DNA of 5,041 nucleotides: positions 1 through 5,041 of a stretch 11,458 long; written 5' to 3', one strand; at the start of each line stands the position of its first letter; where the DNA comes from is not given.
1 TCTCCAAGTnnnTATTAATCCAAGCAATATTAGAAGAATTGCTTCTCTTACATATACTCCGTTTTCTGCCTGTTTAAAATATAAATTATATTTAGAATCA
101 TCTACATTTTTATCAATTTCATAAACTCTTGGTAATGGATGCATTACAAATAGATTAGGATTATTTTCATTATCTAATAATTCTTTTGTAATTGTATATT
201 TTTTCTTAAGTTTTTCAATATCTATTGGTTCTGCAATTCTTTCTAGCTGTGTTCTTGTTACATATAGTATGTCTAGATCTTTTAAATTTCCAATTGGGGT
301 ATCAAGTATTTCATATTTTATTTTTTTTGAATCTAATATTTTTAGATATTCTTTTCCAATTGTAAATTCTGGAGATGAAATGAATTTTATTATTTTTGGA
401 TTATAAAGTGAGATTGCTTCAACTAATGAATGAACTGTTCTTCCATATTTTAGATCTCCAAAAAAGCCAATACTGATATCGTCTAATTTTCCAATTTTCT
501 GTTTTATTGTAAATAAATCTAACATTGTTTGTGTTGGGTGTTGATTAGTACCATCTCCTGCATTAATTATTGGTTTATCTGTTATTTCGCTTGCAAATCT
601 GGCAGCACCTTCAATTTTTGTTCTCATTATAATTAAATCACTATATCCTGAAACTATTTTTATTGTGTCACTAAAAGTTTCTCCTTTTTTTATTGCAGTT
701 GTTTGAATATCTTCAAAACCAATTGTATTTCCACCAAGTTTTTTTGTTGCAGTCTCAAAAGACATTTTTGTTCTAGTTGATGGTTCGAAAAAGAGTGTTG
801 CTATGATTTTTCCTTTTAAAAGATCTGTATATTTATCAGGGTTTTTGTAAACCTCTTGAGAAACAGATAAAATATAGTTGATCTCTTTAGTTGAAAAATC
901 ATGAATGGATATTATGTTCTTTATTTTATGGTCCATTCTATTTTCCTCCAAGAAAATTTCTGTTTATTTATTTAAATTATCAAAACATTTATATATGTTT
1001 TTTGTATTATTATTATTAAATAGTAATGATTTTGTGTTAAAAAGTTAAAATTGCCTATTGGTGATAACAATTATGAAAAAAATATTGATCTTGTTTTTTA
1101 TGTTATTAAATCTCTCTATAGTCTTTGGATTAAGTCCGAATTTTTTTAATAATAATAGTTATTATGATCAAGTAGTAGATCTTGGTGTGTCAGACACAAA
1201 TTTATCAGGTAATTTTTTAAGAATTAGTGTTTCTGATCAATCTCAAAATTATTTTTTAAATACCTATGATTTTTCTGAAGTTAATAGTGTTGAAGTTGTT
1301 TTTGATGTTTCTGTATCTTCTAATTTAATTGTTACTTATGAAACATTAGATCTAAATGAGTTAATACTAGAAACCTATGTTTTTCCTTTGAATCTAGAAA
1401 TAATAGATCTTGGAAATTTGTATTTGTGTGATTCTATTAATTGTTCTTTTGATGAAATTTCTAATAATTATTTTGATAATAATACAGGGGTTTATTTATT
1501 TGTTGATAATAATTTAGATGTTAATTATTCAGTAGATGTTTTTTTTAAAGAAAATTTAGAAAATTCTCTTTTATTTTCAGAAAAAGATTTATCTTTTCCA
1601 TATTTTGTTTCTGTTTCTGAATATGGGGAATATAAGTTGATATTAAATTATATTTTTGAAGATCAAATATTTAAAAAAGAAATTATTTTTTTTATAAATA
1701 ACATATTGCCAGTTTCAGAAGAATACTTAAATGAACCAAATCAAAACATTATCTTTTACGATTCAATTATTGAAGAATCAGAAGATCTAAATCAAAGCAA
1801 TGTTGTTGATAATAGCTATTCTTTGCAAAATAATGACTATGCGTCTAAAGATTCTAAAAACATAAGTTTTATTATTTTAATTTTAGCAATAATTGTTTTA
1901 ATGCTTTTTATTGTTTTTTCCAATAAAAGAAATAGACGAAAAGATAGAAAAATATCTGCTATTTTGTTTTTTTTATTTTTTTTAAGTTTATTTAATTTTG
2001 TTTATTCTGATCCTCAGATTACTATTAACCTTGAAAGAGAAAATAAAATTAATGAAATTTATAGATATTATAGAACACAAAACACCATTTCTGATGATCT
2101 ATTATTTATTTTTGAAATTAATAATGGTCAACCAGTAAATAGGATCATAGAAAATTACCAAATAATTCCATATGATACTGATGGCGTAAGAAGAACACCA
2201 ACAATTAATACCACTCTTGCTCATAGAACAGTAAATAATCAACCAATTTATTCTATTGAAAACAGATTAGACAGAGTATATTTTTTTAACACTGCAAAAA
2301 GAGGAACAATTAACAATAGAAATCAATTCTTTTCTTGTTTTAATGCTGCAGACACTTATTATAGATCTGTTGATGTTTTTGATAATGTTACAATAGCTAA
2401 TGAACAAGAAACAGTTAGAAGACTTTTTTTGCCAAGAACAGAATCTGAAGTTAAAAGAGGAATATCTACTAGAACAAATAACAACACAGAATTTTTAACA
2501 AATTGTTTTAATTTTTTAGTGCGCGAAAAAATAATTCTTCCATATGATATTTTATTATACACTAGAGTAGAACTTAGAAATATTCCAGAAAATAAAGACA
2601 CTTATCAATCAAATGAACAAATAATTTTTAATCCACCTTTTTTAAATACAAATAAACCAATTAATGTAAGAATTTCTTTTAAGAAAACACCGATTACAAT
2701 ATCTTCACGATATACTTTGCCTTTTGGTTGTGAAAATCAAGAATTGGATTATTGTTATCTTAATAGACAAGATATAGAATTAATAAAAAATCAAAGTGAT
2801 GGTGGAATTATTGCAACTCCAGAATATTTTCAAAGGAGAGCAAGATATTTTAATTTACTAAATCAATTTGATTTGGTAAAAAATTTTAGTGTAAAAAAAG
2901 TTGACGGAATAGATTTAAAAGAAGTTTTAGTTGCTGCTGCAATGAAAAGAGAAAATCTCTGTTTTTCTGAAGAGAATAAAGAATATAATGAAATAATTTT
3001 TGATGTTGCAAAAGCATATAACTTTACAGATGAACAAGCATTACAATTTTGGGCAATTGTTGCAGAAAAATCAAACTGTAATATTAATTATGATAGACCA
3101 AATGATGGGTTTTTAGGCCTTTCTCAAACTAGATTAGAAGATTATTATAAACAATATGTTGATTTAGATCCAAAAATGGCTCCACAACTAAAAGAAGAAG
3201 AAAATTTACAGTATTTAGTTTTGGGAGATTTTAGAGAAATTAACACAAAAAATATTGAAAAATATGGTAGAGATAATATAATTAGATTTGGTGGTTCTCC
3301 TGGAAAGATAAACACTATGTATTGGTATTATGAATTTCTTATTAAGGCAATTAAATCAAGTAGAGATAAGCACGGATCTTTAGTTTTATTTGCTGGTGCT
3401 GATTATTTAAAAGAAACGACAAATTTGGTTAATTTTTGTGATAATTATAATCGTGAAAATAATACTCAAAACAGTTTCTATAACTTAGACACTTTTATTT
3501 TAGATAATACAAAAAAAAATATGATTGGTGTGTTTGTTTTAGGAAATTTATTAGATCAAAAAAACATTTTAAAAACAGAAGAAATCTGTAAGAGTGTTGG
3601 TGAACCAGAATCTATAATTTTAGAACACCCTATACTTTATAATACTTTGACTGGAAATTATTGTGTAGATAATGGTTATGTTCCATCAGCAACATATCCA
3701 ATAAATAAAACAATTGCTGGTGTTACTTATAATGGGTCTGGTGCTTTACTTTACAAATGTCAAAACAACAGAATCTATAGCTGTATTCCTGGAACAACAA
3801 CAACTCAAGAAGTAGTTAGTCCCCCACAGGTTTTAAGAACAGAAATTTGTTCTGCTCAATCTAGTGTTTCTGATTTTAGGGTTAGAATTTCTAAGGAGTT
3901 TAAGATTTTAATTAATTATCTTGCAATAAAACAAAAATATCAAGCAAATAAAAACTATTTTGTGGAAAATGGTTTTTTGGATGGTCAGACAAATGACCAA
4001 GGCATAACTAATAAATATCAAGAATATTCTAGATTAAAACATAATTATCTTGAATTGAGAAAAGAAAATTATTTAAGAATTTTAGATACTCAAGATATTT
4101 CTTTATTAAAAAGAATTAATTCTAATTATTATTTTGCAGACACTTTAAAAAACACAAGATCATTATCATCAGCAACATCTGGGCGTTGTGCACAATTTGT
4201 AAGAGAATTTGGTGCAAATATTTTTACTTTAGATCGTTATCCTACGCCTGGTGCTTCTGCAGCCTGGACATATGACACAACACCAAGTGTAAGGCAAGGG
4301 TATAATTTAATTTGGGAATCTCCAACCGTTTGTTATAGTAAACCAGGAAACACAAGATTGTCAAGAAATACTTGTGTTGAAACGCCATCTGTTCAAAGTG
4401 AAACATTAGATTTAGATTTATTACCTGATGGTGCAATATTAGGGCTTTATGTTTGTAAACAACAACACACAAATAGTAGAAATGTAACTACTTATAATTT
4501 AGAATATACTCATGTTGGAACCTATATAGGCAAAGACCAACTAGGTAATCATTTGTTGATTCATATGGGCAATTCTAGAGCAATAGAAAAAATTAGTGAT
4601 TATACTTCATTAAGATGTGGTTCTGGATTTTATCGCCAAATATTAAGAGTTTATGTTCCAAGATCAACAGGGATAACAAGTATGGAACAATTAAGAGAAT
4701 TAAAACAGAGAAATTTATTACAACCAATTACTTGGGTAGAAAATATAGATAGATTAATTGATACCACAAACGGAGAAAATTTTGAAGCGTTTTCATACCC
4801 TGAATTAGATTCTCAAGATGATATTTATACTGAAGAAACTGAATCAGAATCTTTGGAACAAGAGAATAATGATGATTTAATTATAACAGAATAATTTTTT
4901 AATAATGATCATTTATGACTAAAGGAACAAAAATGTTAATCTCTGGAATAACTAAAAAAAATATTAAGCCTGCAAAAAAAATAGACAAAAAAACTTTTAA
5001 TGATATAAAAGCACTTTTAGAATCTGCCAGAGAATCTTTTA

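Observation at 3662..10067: A 63-aa cysteine-rich cassette sits at different positions in the two paralogs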

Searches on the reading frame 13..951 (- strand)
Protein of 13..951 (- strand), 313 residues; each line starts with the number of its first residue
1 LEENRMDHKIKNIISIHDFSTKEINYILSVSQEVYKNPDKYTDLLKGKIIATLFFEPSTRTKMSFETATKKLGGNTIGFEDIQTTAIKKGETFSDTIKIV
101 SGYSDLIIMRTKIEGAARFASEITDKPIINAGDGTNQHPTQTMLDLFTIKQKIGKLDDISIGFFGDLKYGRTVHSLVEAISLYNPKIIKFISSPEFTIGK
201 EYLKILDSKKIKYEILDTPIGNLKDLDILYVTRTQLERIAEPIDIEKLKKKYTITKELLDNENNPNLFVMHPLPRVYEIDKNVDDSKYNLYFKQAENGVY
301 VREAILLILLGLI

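Call 5: search_protein_families(library=pfam, proteins=[window:13-951:-], max_evalue=0.1)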
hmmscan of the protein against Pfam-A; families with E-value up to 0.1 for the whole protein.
window:13-951:- (313 aa): 2 families
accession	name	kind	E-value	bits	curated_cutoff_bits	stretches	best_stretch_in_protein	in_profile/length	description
PF02729.26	OTCace_N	-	7.4e-46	156.3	29.9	1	11-151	1-148/148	Aspartate/ornithine carbamoyltransferase, carbamoyl-P binding domain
PF00185.30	OTCace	-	1.2e-28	100.6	29.4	1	158-308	2-156/157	Aspartate/ornithine carbamoyltransferase, Asp/Orn binding domain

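Call 6: search_protein_families(library=ncbifam, proteins=[window:13-951:-], max_evalue=0.1)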
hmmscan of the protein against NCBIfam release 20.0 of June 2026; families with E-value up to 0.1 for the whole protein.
window:13-951:- (313 aa): 17 families
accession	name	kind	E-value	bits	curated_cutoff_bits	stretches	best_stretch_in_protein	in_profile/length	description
TIGR00670.1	asp_carb_tr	equivalog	1.1e-102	343.3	236.95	1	11-310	1-303/304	aspartate carbamoyltransferase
NF002032.1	PRK00856.1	equivalog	2.2e-88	296.3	263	1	11-309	1-296/297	aspartate carbamoyltransferase catalytic subunit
NF006046.0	PRK08192.1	equivalog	2.8e-69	234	512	1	7-311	3-318/339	aspartate carbamoyltransferase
NF008853.0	PRK11891.1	equivalog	6.7e-63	212.8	560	1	10-312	88-400/430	aspartate carbamoyltransferase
NF001986.0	PRK00779.1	subfamily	2.8e-46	158.1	306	1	8-310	3-304/307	ornithine carbamoyltransferase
TIGR00658.1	orni_carb_tr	equivalog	1.1e-43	149.6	280.85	1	11-310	1-303/304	ornithine carbamoyltransferase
NF009916.0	PRK13376.1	equivalog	3.5e-42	144.6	800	1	11-311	8-334/525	bifunctional aspartate carbamoyltransferase catalytic subunit/aspartate carbamoyltransferase regulatory subunit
NF010387.0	PRK13814.1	equivalog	2.8e-40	138.1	660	1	24-310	26-303/310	aspartate carbamoyltransferase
NF011380.0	PRK14805.1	equivalog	1.3e-34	119.7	421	1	11-311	2-301/302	ornithine carbamoyltransferase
TIGR04384.1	putr_carbamoyl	exception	2.2e-30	105.9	500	1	13-309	2-306/330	putrescine carbamoyltransferase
NF003286.0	PRK04284.1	subfamily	3.4e-26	92.2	515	1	9-286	5-287/332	ornithine carbamoyltransferase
NF011379.0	PRK14804.1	equivalog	4.7e-19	68.6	373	1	8-310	4-309/311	ornithine carbamoyltransferase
NF002470.0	PRK01713.1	equivalog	3.4e-18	66.2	545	1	9-305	6-306/334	ornithine carbamoyltransferase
NF003384.0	PRK04523.1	equivalog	1.1e-16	60.8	288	2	10-155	3-165/336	N-acetylornithine carbamoyltransferase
NF009213.0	PRK12562.1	subfamily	1e-11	44.8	559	1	11-276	7-278/334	ornithine carbamoyltransferase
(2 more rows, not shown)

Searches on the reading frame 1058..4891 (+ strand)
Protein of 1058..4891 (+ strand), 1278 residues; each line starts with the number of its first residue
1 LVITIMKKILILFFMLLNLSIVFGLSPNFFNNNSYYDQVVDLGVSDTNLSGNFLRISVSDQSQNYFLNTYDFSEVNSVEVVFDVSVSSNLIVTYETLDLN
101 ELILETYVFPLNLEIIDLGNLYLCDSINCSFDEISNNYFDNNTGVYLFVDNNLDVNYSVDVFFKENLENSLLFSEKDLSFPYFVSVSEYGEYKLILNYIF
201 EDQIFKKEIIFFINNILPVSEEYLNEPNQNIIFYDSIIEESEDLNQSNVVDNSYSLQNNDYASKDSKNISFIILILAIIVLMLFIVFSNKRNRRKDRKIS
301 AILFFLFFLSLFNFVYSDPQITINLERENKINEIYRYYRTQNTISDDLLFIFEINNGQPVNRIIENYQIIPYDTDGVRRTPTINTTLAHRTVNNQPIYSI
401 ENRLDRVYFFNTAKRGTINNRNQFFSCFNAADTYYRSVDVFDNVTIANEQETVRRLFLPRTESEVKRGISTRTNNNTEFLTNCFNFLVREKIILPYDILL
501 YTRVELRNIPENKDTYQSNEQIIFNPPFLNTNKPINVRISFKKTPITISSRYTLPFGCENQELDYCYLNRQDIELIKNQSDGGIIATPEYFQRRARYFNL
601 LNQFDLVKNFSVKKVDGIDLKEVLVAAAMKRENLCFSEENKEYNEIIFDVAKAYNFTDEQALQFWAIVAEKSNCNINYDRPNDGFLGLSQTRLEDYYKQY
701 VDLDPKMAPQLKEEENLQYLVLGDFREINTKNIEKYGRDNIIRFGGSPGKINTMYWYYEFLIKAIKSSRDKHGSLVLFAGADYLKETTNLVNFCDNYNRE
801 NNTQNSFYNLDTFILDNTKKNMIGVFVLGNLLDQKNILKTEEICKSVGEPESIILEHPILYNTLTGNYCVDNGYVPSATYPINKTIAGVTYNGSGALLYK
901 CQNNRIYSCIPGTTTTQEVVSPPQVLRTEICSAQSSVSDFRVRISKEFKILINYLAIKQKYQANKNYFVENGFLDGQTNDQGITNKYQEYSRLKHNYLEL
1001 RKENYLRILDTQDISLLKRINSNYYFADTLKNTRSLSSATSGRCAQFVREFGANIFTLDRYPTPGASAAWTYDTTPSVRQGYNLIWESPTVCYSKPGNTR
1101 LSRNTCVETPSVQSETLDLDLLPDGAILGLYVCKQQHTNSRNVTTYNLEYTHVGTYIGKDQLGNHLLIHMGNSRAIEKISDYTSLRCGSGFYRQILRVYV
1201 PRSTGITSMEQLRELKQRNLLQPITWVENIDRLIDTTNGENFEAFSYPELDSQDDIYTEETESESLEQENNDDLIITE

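Call 5: search_protein_families(library=pfam, proteins=[window:1058-4891:+], max_evalue=0.1)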
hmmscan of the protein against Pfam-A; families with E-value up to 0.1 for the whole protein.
window:1058-4891:+ (1278 aa): 3 families
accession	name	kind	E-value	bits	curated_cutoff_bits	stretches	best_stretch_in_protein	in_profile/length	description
PF14264.12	Glucos_trans_II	-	0.0062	16.2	30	1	247-312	216-286/317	Glucosyl transferase GtrII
PF13567.11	DUF4131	-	0.0098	16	31.6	1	271-320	6-52/165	Domain of unknown function (DUF4131)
PF13273.12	DUF4064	-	0.06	14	32.1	0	231-306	24-94/102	Protein of unknown function (DUF4064)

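Call 6: search_protein_families(library=ncbifam, proteins=[window:1058-4891:+], max_evalue=0.1)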
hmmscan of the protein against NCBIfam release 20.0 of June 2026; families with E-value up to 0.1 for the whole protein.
window:1058-4891:+ (1278 aa): 0 families

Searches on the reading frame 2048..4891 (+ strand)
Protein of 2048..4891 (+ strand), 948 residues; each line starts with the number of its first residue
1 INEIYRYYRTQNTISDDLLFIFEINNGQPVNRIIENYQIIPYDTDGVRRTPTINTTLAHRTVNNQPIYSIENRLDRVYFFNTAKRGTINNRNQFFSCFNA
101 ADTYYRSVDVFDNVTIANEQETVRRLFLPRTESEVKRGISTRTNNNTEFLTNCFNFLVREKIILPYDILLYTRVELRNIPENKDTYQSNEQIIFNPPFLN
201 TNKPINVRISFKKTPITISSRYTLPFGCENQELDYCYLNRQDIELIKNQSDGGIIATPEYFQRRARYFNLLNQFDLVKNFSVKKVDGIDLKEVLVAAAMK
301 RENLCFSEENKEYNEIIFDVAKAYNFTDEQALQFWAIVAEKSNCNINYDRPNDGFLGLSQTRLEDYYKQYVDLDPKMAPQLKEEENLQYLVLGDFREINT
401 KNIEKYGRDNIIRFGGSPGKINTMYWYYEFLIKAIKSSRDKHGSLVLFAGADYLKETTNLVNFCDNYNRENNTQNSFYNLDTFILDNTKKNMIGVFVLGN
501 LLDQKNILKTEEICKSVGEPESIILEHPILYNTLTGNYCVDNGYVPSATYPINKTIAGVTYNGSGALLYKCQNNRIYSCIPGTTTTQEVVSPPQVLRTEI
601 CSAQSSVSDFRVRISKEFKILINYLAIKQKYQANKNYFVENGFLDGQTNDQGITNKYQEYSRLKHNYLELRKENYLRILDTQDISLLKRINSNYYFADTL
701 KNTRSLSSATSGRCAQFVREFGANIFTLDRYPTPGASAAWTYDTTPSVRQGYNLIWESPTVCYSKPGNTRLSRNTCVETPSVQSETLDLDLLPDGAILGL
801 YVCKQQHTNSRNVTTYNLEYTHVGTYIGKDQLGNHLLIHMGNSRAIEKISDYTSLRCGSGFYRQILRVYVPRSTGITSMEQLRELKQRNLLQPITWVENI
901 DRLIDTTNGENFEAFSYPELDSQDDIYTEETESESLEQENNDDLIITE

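Call 8: find_homologous_proteins(query=window:2048-4891:+, max_evalue=0.001)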
Query window:2048-4891:+ (948 aa): 9 proteins with E <= 0.001 among 8000 candidates.
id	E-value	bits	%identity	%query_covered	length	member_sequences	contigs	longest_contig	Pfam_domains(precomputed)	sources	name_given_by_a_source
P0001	0.0e+0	2131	98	100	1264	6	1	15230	-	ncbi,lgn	-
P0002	0.0e+0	2001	93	100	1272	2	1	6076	-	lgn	-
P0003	0.0e+0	1253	58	99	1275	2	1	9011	-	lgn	-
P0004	0.0e+0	1212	58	99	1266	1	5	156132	-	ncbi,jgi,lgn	jgi:hypothetical protein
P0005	0.0e+0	1202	57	99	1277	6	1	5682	-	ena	-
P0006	4.8e-255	867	44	97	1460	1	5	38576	PF00877.26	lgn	-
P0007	7.6e-76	274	31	31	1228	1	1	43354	-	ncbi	-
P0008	3.2e-75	272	31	31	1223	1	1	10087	-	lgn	-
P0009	1.2e-43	168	31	31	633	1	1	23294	-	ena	-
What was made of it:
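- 1058..4894 (+): Fused-type paralog (1278 aa). It consists of a signal peptide, an A-like domain, a TM hairpin (res 269-317, 1862-2008) and a B-like region carrying the cassette at the late site. Orthologs P0001-P0006, call 8.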

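Call 19: find_encoding_contigs(protein=P0004, flank=10000, max_places=2)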
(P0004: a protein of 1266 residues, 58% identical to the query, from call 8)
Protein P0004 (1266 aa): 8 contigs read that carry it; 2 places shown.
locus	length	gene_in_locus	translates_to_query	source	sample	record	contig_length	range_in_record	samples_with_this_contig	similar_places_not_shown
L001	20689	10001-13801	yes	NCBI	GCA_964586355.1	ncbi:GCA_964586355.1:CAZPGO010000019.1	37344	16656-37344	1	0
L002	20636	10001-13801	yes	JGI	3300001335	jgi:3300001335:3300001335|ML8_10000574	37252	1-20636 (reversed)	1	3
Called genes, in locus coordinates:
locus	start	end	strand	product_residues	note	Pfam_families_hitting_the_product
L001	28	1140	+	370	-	PF02670:DXP_reductoisom, PF13288:DXPR_C (weak)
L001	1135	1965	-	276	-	PF04414:tRNA_deacylase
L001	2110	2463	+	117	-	-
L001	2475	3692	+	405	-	PF00464:SHMT, PF00155:Aminotran_1_2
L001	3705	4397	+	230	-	-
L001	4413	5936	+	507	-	PF02511:Thy1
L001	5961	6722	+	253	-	-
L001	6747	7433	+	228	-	-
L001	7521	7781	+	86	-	-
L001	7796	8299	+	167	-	-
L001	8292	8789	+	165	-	-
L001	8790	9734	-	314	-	PF01368:DHH (weak)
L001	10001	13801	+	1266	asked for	-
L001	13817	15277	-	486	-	PF02788:RuBisCO_large_N, PF00016:RuBisCO_large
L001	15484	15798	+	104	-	-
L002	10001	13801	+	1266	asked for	-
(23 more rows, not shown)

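Call 22: find_related_loci(query=A2, collection=genome_contigs, flank=10000)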
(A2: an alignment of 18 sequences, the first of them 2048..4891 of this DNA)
Query A2 (948 aa) in genome_contigs; peptide patterns used: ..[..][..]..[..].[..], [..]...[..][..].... (x = any residue, [..] = any of these).
36 stretches matched a pattern; 3 encode a relative of the query (tblastn E <= 1e-3); 3 distinct loci.
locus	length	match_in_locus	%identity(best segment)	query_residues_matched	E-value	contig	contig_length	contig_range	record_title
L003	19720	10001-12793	58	1-942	0e+0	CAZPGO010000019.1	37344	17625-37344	MAG TPA_asm: uncultured archaeon isolate SRP067234_co1_315 genome assembly, contig: k99_597322, whole genome shotgun seq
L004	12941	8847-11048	34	70-900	9e-61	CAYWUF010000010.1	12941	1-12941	MAG TPA_asm: uncultured archaeon isolate SRP192927_co2_630 genome assembly, contig: NODE_8668_length_12941_cov_10.602747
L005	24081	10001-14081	31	6-934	4e-51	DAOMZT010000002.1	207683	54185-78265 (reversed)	MAG TPA_asm: archaeon isolate AMR_MDS_3992 NODE_10_length_207683_cov_10.526726, whole genome shotgun sequence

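Call 26: search_protein_families(library=pfam, proteins=[P0007], max_evalue=0.01)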
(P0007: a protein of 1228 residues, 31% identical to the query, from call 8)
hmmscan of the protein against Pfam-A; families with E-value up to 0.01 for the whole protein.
P0007 (1228 aa): 0 families

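Call 40: search_solved_structures(query=A2, max_evalue=1, show_alignments=2)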
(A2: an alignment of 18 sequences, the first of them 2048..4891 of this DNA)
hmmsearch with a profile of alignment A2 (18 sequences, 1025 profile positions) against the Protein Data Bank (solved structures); distinct sequences matched with E-value up to 1: 0.
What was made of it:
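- On SLT lytic transglycosylase (backbone around the early site): No PDB sequence hit with the family profile (call 40).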

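Call 57: find_encoding_contigs(protein=P0001, flank=10000, max_places=2)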
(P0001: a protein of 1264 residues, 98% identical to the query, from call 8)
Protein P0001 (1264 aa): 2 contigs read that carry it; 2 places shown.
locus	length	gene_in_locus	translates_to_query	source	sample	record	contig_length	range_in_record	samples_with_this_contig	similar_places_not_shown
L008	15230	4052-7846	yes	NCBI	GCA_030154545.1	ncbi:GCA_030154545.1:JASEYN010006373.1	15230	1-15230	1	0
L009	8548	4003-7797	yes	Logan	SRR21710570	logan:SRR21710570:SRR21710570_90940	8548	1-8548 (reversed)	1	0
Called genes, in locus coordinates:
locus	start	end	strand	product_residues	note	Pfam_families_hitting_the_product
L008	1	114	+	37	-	?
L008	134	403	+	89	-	-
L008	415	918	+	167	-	-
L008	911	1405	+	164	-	-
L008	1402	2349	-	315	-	PF01368:DHH (weak)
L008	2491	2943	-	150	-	PF01948:PyrI, PF02748:PyrI_C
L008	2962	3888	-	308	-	PF02729:OTCace_N, PF00185:OTCace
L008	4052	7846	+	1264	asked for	-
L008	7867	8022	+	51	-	-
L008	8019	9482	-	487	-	PF02788:RuBisCO_large_N, PF00016:RuBisCO_large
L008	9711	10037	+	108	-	-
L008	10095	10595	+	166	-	-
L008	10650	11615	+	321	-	-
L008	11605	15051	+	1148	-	PF00877:NLPC_P60 (weak)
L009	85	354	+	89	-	-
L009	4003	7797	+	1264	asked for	-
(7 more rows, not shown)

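Call 58: find_encoding_contigs(protein=P0007, flank=8000, max_places=2)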
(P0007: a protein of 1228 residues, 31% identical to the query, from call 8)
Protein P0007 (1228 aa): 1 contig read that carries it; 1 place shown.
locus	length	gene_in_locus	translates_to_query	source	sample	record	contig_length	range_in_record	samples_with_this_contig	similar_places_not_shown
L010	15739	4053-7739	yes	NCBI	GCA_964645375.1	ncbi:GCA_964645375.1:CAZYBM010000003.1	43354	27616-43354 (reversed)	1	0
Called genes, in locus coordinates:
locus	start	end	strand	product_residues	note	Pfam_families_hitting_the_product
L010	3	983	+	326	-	?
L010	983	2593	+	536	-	PF13287:Fn3_assoc, PF13290:CHB_HEX_C_1, PF16410:DUF5018 (weak)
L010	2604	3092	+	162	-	-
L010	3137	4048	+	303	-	-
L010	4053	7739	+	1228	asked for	-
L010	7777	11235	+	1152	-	PF00877:NLPC_P60 (faint)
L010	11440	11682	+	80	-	-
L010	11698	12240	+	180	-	PF01850:PIN (weak)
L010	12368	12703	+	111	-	-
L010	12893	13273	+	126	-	-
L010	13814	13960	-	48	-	-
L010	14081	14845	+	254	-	-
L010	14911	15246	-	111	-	-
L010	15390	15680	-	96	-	-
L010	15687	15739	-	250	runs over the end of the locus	-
